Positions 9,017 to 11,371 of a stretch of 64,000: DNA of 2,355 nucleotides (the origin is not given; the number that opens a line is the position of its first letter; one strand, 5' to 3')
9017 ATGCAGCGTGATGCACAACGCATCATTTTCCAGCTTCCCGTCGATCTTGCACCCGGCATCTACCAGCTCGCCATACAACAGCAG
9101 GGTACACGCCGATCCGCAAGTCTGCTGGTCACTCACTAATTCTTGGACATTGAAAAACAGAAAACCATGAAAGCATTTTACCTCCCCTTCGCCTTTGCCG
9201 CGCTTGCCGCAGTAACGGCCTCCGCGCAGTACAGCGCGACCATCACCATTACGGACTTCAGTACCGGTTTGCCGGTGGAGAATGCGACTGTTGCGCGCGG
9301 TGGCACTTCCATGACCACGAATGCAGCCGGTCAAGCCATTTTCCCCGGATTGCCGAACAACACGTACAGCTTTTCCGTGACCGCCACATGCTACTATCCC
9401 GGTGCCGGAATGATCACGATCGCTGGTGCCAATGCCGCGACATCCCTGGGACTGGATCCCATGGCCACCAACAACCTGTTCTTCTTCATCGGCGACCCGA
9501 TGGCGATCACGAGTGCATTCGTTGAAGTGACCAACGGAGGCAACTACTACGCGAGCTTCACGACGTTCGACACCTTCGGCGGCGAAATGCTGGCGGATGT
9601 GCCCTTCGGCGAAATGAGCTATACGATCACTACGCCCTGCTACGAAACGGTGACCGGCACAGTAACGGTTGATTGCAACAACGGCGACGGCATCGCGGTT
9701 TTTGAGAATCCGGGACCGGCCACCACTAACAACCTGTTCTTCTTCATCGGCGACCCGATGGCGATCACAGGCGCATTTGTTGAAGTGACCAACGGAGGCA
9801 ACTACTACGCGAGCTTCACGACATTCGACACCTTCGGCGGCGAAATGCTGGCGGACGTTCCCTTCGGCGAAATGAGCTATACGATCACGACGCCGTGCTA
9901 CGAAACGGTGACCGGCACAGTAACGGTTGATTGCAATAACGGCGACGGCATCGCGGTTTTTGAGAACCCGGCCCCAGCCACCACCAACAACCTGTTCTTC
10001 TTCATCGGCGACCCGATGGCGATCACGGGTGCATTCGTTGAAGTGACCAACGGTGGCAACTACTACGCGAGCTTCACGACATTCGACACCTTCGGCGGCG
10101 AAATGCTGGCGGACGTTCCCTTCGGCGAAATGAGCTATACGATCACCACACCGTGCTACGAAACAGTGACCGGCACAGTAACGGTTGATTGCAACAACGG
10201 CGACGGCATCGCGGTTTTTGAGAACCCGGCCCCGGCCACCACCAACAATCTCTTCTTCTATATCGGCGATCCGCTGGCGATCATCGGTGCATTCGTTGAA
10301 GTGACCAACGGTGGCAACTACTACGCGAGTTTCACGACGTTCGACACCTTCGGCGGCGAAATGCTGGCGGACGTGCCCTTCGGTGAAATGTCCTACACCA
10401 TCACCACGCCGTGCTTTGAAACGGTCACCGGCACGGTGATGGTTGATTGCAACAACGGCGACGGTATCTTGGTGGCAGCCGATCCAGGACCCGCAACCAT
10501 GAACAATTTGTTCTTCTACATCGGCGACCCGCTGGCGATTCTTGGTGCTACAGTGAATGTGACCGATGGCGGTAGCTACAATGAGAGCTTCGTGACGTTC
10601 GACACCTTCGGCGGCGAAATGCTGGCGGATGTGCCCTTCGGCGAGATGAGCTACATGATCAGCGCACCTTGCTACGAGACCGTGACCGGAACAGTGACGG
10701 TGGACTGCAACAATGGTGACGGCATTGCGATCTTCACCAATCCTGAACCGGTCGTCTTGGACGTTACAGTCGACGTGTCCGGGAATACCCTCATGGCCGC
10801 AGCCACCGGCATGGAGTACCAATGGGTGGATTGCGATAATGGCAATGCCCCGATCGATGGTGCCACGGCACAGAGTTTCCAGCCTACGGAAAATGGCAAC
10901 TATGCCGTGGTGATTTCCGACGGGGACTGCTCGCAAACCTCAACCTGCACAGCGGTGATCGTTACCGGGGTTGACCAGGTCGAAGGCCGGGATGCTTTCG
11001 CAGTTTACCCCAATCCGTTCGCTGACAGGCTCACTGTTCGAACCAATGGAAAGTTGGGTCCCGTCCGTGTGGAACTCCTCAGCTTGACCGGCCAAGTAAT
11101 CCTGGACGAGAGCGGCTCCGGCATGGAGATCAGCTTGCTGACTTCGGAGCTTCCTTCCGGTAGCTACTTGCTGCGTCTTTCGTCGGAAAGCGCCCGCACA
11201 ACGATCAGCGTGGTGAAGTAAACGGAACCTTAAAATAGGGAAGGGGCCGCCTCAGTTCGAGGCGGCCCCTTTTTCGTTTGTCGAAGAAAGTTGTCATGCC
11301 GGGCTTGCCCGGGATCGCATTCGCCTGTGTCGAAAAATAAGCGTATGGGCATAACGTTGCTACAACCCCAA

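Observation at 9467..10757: Five head-to-tail 258-bp (86-aa) repeats inside a T9SS cargo gene, three of them almost identical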

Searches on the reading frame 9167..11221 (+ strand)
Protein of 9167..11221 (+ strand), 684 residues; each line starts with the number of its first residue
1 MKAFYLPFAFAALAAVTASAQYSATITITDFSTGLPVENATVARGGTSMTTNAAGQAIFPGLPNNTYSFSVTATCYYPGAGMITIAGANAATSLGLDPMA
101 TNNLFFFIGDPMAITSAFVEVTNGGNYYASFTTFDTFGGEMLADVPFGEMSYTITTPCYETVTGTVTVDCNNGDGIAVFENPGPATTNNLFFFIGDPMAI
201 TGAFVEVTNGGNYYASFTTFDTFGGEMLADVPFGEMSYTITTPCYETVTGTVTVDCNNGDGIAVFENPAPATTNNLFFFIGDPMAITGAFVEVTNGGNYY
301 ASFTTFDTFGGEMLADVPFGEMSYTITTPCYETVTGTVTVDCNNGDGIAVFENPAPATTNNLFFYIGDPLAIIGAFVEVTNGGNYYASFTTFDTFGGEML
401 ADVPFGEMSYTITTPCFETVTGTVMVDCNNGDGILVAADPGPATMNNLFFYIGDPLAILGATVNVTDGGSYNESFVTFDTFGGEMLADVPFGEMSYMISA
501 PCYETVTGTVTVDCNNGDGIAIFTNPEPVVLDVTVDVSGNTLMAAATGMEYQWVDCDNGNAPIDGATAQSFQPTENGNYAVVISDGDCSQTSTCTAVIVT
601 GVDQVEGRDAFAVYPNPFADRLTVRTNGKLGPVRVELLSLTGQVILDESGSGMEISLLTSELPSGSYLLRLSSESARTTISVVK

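Call 7: search_protein_families(library=pfam, proteins=[window:9167-11218:+], max_evalue=1)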
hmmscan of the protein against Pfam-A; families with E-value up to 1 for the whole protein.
window:9167-11218:+ (684 aa): 9 families
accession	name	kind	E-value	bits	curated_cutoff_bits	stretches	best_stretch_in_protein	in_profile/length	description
PF13620.12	CarboxypepD_reg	-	1.5e-17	64.1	32.3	4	27-87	5-71/82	Carboxypeptidase regulatory-like domain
PF18962.6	Por_Secre_tail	-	1.8e-09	38.2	27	1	613-679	1-70/75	Secretion system C-terminal sorting domain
PF08308.17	PEGA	-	1.5e-08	34.8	20.8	0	228-256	29-57/71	PEGA domain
PF05428.17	CRF-BP_N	-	0.0036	17.5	25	0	337-352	48-63/127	Corticotropin-releasing factor binding protein N-terminal domain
PF13715.12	CarbopepD_reg_2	-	0.024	15.1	32.2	0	27-88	4-67/88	CarboxypepD_reg-like domain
PF10490.14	CENP-F_C_Rb_bdg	-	0.024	14.5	21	0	487-495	24-32/47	Rb-binding domain of kinetochore protein Cenp-F/LEK1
PF22508.2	InlJ_IG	-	0.086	13.4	26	0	291-340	34-79/81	Internalin J, Immunoglobulin-like domain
PF22472.1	Ago_N_2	-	0.14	13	27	0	507-539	28-58/71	Argonaute, N-terminal domain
PF18732.6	HEPN_AbiA_CTD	-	0.16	12.4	27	0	124-160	26-62/132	HEPN like, Abia C-terminal domain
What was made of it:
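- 9230..9469 (+): N-terminal cap domain (CarboxypepD_reg). It is a distant paralogue of the repeat unit and carries only the 'top' Cys (C75). PF13620 best stretch aa 27-87; whole-protein E 1.5e-17, 64.1 bits (call 7).
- On CarboxypepD_reg (PF13620) / transthyretin-like fold: Whole protein 64.1 bits against a cut-off of 32.3, with four stretches (call 7).
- On PEGA domain (PF08308): Summed score 34.8 bits exceeds the 20.8 cut-off, but no single stretch passes on its own (call 7).
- PEGA scores 34.8 bits summed (call 7).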

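Call 8: search_protein_families(library=ncbifam, proteins=[window:9167-11218:+], max_evalue=1)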
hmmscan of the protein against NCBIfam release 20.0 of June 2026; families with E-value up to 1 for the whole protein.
window:9167-11218:+ (684 aa): 7 families
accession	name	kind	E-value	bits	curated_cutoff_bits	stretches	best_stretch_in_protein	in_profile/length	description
TIGR04183.1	Por_Secre_tail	domain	2e-08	34.1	23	1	613-684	1-71/72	T9SS type A sorting domain-containing protein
NF038113.1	T9SSA_dep_M36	equivalog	2.6e-07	29.2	885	1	592-682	778-866/869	T9SS-dependent M36 family metallopeptidase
NF033521.1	lasso_leader_L3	domain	0.00092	19.1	19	0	372-383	8-19/20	lasso RiPP family leader peptide-containing protein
NF050177.1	TapA_OM_Porphy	equivalog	0.0097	14.7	500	1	605-677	465-536/544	TapA/TapC family T9SS-dependent outer membrane protein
NF003779.0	PRK05370.1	equivalog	0.044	12.6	657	0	234-268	95-129/448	argininosuccinate synthase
NF012196.1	Ig_like_ice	domain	0.066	13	50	0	505-530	51-76/108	Ig-like domain-containing protein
NF006937.0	PRK09419.1-4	equivalog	0.08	10.2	2554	0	279-325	981-1032/1411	multifunctional 2',3'-cyclic-nucleotide 2'-phosphodiesterase/3'-nucleotidase/5'-nucleotidase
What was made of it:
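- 9167..11221 (+): Whole gene: a 684-aa T9SS type A cargo protein, identical to NCBI MBK8580450.1 (MAG Flavobacteriales bacterium). Pfam and NCBIfam (calls 7, 8).
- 10760..10966 (+): Small Ig-like beta-sandwich module ('YQWVDC') with three invariant Cys (aa 556, 588, 594). No Pfam or NCBIfam family. No family hit (calls 7, 8).
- On RTX (T1SS) adhesin extender region: The C-terminus is a T9SS CTD, and no RTX family was reported by Pfam or NCBIfam (calls 7, 8).
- Tried and rejected: NCBIfam and Pfam gave no family for the single unit above threshold, and none for the YQWVDC module (calls 7, 8).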

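Call 9: find_homologous_proteins(query=window:9167-11218:+)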
Query window:9167-11218:+ (684 aa): 65 proteins with E <= 0.001 among 8000 candidates.
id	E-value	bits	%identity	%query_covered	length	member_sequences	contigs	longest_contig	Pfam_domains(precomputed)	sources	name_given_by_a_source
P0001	0.0e+0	1488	98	100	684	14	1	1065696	PF18962.8,PF08308.18,PF13620.13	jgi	jgi:hypothetical protein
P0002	0.0e+0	1118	73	100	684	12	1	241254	PF18962.8,PF08308.18,PF13620.13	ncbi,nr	ncbi:MAG: T9SS type A sorting domain-containing protein [Flavobacteriales bacterium]|nr:T9SS type A 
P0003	0.0e+0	1061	61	67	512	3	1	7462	PF18962.8,PF13620.13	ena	-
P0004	0.0e+0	1055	54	84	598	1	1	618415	PF18962.8,PF04960.21,PF08308.18,PF13620.13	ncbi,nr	ncbi:MAG: T9SS type A sorting domain-containing protein [Flavobacteriales bacterium]|nr:T9SS type A 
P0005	0.0e+0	1036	69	100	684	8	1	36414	PF18962.8,PF08308.18,PF13620.13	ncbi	-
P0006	3.8e-271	919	49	80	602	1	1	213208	PF18962.8,PF08308.18,PF13620.13,PF11589.15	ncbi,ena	-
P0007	1.5e-264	898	62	56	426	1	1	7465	PF18962.8,PF13620.13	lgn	-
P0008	7.6e-257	872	59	69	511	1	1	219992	PF18962.8,PF08308.18,PF13620.13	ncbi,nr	ncbi:MAG: T9SS type A sorting domain-containing protein [Flavobacteriales bacterium]|nr:T9SS type A 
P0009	3.2e-245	834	63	68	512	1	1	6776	PF18962.8,PF13620.13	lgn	-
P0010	5.7e-228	777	57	68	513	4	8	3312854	PF18962.8,PF13620.13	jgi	jgi:hypothetical protein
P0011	1.2e-225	769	41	83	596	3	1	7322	PF18962.8,PF08308.18,PF13620.13,PF11589.15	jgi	jgi:hypothetical protein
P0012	9.0e-216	736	56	81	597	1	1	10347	PF18962.8,PF04960.21,PF08308.18,PF17802.8,PF13620.13,PF00203.27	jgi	jgi:ribosomal protein S19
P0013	2.2e-205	702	39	94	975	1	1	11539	PF18962.8,PF08308.18,PF13620.13,PF09430.17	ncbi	-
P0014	1.4e-196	673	68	53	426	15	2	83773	PF18962.8,PF13620.13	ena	-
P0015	1.7e-192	660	46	68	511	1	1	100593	PF18962.8,PF08308.18,PF17802.8,PF13620.13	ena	-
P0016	9.9e-186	637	46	98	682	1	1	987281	PF01839.30,PF13715.13,PF18962.8,PF08308.18,PF13620.13,PF23722.2,PF22904.4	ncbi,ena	-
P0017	3.6e-184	632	49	81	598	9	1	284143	PF18962.8,PF08308.18,PF13620.13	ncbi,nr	ncbi:MAG: T9SS type A sorting domain-containing protein [Flavobacteriales bacterium]|nr:T9SS type A 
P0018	3.1e-181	622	48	84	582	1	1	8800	PF18962.8,PF08308.18,PF17802.8,PF13620.13,PF05428.18,PF22904.4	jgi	jgi:hypothetical protein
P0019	3.6e-177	609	54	68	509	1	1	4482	PF18962.8,PF08308.18,PF13620.13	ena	-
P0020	1.1e-173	597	53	69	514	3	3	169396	PF18962.8,PF13620.13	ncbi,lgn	-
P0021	5.0e-172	592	55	55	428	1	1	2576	PF18962.8,PF13620.13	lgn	-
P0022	5.7e-172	592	54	55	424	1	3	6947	PF18962.8,PF13620.13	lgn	-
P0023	1.7e-171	590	43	100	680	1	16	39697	PF18962.8,PF08308.18,PF13620.13,PF11589.15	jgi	jgi:hypothetical protein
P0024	7.8e-171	588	57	53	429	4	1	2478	PF18962.8,PF08308.18,PF13620.13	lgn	-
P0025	1.3e-167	577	55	54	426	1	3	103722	PF18962.8,PF13620.13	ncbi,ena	-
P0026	3.0e-166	573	50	56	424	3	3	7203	PF13715.13,PF18962.8,PF08308.18,PF13620.13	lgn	-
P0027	5.0e-166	572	48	69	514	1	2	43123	PF18962.8,PF08308.18,PF13620.13,PF17210.10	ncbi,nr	ncbi:MAG: T9SS type A sorting domain-containing protein [Flavobacteriales bacterium]|nr:T9SS type A 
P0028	1.8e-165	570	50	69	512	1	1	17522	PF18962.8,PF08308.18,PF13620.13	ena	-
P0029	7.0e-164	565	60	69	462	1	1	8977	PF13620.13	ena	-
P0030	2.0e-163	563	51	69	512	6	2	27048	PF18962.8,PF08308.18,PF13620.13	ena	-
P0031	1.4e-160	554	52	55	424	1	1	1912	PF18962.8,PF13620.13,PF11589.15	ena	-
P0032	9.5e-160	551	51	67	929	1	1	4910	PF13715.13,PF17164.11,PF18962.8,PF08308.18,PF17802.8,PF13620.13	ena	-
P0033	2.9e-156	540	56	56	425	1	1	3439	PF13715.13,PF18962.8,PF13620.13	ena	-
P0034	5.1e-153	529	45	55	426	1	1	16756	PF18962.8,PF08308.18,PF13620.13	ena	-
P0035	8.8e-152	525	44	53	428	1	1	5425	PF18962.8,PF08308.18,PF13620.13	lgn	-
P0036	7.8e-146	505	59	59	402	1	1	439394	PF18962.8,PF13620.13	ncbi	-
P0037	4.4e-145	503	53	56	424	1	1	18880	PF18962.8,PF13620.13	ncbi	-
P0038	2.2e-134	467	42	68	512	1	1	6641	PF18962.8,PF08308.18,PF13620.13,PF09430.17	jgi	jgi:hypothetical protein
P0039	9.6e-131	455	46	53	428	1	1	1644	PF13715.13,PF18962.8,PF08308.18,PF13620.13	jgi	jgi:hypothetical protein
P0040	1.2e-126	442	48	56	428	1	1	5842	PF18962.8,PF08308.18,PF13620.13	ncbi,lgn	ncbi:MAG: T9SS type A sorting domain-containing protein [Flavobacteriales bacterium]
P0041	6.5e-124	433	41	55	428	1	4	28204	PF18962.8,PF08308.18,PF13620.13,PF22904.4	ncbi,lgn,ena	-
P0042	3.2e-117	411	39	68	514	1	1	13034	PF18962.8,PF13620.13,PF11589.15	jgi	-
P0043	1.2e-114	402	43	58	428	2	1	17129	PF18962.8,PF13620.13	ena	-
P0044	1.8e-114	402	41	68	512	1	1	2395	PF18962.8,PF08308.18,PF13620.13,PF11589.15,PF22904.4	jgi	jgi:hypothetical protein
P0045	5.5e-100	354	45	59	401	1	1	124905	PF18962.8,PF08308.18,PF13620.13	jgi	jgi:hypothetical protein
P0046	8.4e-92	327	39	54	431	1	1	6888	PF18962.8,PF13620.13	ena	-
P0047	1.2e-91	326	45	52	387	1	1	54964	PF13715.13,PF13620.13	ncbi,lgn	ncbi:MAG: hypothetical protein WED33_13025 [Bacteroidia bacterium]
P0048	1.6e-91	326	47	41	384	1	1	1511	PF13620.13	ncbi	-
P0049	4.0e-87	311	39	54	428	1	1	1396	PF13585.13,PF18962.8,PF08308.18,PF13620.13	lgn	-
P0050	1.4e-78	283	45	44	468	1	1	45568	PF18962.8,PF00515.35,PF13424.13,PF13176.13,PF13181.13,PF07719.24,PF13374.13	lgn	-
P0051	4.3e-73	265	31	86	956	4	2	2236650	PF17883.7,PF22058.3,PF18962.8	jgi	jgi:hypothetical protein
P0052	1.1e-68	250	35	80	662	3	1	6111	PF22058.3,PF18962.8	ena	-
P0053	4.4e-60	222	35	76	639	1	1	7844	PF18962.8,PF13620.13,PF09430.17,PF22904.4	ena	-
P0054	1.0e-24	105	35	25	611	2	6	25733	PF12768.14,PF17164.11,PF18962.8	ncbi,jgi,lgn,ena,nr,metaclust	ncbi:MAG: hypothetical protein CO118_10235 [Flavobacteriales bacterium CG_4_9_14_3_um_filter_32_8]|n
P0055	2.2e-23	101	27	72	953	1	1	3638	PF13715.13,PF18962.8,PF13620.13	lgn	-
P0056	7.7e-23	99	35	21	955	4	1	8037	PF13715.13,PF18962.8,PF13620.13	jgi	jgi:hypothetical protein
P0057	5.5e-21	93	38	22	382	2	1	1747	PF13201.13,PF18962.8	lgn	-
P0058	3.2e-19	87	34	28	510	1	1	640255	PF18962.8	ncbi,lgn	-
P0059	2.2e-17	81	35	23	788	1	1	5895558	PF14312.13,PF18962.8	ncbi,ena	-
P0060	1.6e-14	71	34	21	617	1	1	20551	PF18962.8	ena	-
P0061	1.5e-13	68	29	21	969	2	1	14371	PF02415.24,PF18962.8,PF23759.2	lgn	-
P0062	5.2e-12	63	30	33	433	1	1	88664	PF18962.8,PF21471.4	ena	-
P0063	2.8e-9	54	29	25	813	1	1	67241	PF00932.26,PF18962.8,PF19081.7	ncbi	-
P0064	4.3e-8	50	39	12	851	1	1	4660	PF19408.6,PF13229.13,PF18962.8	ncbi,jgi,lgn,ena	jgi:hypothetical protein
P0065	5.4e-5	40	32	22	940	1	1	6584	PF07679.23,PF13927.13,PF18962.8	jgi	jgi:hypothetical protein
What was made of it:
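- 9167..11221 (+): 65 homologues (call 9).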

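Call 13: find_encoding_contigs(protein=P0001, flank=10000, max_places=3)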
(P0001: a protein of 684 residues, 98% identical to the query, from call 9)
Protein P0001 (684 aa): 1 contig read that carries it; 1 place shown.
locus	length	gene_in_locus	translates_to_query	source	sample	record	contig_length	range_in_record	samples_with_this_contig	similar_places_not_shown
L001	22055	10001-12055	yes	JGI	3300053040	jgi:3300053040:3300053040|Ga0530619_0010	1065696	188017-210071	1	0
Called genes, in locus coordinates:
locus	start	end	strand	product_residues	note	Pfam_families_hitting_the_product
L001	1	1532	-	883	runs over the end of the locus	PF02861:Clp_N, PF13191:AAA_16 (weak), PF23569:NBD_SMAX1 (weak), PF00004:AAA, PF17871:AAA_lid_9, PF07724:AAA_2, PF07728:AAA_5, PF10431:ClpB_D2-small, +7 more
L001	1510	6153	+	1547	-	PF19081:Ig_7 (weak), PF13585:CHU_C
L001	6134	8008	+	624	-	PF13432:TPR_16 (faint), PF13428:TPR_14 (faint), PF00515:TPR_1 (faint), PF07719:TPR_2 (faint), PF13176:TPR_7 (faint), PF13181:TPR_8 (faint), PF13374:TPR_10 (faint), PF13424:TPR_12, +1 more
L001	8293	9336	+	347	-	PF17164:DUF5122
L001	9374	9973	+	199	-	PF17164:DUF5122 (weak), PF18962:Por_Secre_tail (weak)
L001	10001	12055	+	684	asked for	PF13620:CarboxypepD_reg (weak), PF08308:PEGA (faint), PF18962:Por_Secre_tail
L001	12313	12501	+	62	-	-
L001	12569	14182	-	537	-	PF08448:PAS_4 (faint), PF13426:PAS_9 (weak), PF08447:PAS_3 (faint), PF00512:HisKA, PF02518:HATPase_c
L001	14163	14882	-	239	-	PF00561:Abhydrolase_1, PF12146:Hydrolase_4, PF12697:Abhydrolase_6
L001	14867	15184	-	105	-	PF02609:Exonuc_VII_S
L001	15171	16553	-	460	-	PF02601:Exonuc_VII_L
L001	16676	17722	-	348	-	PF16819:DUF5074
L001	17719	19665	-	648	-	PF07715:Plug, PF00593:TonB_dep_Rec_b-barrel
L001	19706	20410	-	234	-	PF18962:Por_Secre_tail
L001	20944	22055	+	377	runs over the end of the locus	PF02463:SMC_N, PF13175:AAA_15 (weak), PF13476:AAA_23, PF13514:AAA_27, PF13304:AAA_21 (faint)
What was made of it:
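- On T9SS type A cargo protein: Neighbouring genes also carry T9SS CTDs (CHU_C type B at 499-5319; Por_Secre_tail at 7538-9139 and in L001) (calls 7, 13).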

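Call 21: find_encoding_contigs(protein=P0002, flank=6000, max_places=3)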
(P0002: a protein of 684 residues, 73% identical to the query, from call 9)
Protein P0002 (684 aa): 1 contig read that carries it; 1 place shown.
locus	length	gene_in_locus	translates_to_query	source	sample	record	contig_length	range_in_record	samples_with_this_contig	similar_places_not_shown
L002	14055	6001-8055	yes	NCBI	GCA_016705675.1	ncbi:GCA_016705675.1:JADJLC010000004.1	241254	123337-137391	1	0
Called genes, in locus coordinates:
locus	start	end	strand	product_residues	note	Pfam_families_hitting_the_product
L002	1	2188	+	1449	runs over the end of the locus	PF19081:Ig_7 (weak), PF13585:CHU_C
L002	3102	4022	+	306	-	PF13424:TPR_12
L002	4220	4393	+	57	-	-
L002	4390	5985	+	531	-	PF17164:DUF5122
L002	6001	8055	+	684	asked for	PF08308:PEGA (faint), PF13620:CarboxypepD_reg (faint), PF18962:Por_Secre_tail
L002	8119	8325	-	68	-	PF02609:Exonuc_VII_S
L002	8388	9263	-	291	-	PF02601:Exonuc_VII_L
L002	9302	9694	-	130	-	PF13742:tRNA_anti_2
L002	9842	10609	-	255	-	PF08239:SH3_3 (weak), PF18348:SH3_16, PF00877:NLPC_P60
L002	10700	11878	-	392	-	PF00108:Thiolase_N, PF22691:Thiolase_C_1 (faint), PF00109:ketoacyl-synt (weak), PF02803:Thiolase_C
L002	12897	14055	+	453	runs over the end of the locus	PF06123:CreD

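Call 22: find_encoding_contigs(protein=P0014, flank=6000, max_places=4)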
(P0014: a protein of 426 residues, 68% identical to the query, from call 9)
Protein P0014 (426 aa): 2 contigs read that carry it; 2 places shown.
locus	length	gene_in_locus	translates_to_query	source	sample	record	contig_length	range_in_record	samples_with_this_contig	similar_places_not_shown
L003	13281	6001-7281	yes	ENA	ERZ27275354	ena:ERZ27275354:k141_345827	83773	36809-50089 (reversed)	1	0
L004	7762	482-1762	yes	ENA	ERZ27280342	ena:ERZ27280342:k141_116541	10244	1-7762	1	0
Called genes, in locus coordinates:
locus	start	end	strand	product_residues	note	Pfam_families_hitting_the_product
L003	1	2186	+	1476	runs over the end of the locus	PF19081:Ig_7 (weak), PF13585:CHU_C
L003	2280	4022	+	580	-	PF13374:TPR_10 (faint), PF13428:TPR_14 (faint), PF13432:TPR_16 (faint), PF00515:TPR_1 (faint), PF07719:TPR_2 (faint), PF13174:TPR_6 (faint), PF24885:TPR_NPHP3 (weak), PF13424:TPR_12, +2 more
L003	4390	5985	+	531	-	PF17164:DUF5122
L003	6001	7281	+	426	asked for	PF13620:CarboxypepD_reg (faint), PF18962:Por_Secre_tail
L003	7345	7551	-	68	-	PF02609:Exonuc_VII_S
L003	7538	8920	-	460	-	PF13742:tRNA_anti_2, PF02601:Exonuc_VII_L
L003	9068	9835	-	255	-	PF08239:SH3_3 (weak), PF18348:SH3_16, PF00877:NLPC_P60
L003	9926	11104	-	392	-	PF00108:Thiolase_N, PF22691:Thiolase_C_1 (faint), PF00109:ketoacyl-synt (weak), PF02803:Thiolase_C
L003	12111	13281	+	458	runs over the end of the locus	PF06123:CreD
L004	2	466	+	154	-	?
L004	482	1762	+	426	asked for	PF13620:CarboxypepD_reg (faint), PF18962:Por_Secre_tail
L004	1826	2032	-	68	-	PF02609:Exonuc_VII_S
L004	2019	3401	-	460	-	PF13742:tRNA_anti_2, PF02601:Exonuc_VII_L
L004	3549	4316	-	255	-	PF08239:SH3_3 (weak), PF18348:SH3_16, PF00877:NLPC_P60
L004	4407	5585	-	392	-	PF00108:Thiolase_N, PF22691:Thiolase_C_1 (faint), PF00109:ketoacyl-synt (weak), PF02803:Thiolase_C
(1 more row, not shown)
